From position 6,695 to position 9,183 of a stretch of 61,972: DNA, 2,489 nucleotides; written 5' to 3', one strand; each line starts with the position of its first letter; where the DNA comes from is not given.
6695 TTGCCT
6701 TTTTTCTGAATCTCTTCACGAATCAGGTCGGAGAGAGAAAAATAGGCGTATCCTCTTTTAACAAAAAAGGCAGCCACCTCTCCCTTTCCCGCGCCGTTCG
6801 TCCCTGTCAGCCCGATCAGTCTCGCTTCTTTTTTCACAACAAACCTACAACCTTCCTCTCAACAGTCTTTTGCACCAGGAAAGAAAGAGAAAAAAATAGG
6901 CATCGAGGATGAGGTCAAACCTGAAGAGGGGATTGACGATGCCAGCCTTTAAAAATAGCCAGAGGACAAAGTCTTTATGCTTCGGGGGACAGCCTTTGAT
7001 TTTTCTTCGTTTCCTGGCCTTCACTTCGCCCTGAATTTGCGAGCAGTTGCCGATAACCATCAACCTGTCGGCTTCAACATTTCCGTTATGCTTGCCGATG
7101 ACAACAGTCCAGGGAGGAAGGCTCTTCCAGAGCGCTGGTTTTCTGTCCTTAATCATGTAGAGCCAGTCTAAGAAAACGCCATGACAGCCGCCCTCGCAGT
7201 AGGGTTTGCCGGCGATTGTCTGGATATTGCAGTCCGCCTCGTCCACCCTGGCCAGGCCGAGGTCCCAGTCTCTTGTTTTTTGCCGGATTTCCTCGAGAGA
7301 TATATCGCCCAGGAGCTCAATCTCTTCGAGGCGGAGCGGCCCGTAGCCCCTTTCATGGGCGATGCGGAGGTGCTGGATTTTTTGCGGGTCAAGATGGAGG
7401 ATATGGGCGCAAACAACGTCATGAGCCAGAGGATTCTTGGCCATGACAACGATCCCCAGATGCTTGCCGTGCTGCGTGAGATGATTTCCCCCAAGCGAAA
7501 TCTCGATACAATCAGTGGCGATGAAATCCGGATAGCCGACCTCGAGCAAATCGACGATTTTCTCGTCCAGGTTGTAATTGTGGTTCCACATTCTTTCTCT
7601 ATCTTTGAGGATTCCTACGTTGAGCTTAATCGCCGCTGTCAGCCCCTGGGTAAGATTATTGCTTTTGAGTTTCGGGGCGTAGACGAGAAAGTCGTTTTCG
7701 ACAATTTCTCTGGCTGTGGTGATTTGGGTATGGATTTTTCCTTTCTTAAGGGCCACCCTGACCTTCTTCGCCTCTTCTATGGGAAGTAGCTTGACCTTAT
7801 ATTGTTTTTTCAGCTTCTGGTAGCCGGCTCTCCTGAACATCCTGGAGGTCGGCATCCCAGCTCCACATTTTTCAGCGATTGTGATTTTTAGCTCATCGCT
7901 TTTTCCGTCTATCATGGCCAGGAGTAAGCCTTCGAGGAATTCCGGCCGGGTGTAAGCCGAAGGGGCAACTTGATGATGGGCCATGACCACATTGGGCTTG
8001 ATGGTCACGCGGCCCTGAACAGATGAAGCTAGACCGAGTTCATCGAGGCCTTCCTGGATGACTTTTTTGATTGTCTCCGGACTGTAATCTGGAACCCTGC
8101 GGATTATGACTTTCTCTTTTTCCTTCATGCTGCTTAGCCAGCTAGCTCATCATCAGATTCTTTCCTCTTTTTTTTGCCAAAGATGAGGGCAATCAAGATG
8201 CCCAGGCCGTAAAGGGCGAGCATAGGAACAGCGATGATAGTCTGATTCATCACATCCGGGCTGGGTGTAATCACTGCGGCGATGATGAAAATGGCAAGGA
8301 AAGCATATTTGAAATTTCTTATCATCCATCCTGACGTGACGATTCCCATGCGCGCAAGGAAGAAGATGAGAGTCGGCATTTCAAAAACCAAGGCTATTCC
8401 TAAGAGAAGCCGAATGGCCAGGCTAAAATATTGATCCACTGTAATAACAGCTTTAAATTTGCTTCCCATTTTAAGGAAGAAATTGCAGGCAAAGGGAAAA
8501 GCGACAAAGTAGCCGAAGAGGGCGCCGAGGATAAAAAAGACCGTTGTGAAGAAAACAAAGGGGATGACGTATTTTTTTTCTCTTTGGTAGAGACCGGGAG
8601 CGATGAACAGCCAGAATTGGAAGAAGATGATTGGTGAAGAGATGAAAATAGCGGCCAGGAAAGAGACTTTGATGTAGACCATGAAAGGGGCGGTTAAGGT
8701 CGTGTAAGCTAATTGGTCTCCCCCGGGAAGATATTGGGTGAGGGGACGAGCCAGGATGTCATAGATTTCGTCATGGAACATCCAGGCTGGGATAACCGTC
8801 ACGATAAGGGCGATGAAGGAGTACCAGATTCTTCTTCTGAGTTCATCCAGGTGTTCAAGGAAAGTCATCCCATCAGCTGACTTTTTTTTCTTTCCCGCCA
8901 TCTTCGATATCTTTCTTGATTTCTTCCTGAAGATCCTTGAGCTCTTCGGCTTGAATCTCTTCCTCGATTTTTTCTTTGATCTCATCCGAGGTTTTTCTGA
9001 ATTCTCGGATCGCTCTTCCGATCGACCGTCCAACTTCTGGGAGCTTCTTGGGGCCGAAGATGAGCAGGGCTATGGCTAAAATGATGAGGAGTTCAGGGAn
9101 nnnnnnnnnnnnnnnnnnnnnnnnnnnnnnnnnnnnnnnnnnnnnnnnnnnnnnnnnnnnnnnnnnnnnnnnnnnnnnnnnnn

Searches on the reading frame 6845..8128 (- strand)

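Call 30: search_protein_families(library=pfam, proteins=[window:6845-8128:-], max_evalue=0.00001)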
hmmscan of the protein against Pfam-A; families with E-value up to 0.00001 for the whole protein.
window:6845-8128:- (427 aa): 1 family
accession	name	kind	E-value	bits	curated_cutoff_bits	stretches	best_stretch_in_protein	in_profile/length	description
PF04015.17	DUF362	-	6.2e-30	105.2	24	1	41-242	1-200/200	Domain of unknown function (DUF362)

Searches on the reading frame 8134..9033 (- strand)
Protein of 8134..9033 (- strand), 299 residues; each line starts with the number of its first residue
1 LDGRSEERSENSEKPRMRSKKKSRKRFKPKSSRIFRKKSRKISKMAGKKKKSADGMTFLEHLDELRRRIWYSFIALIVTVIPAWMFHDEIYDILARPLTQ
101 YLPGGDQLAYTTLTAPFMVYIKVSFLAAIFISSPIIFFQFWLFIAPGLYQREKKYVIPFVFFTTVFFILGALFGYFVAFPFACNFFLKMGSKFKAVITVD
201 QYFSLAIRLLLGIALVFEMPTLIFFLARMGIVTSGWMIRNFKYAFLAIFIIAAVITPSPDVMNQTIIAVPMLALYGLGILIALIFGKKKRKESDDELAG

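Call 30: search_protein_families(library=pfam, proteins=[window:8134-9033:-], max_evalue=0.00001)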
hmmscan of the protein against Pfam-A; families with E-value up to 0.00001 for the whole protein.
window:8134-9033:- (299 aa): 1 family
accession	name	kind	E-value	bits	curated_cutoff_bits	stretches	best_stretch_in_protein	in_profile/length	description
PF00902.23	TatC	-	8.4e-69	232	25.1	1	60-270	1-208/208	Sec-independent protein translocase protein (TatC)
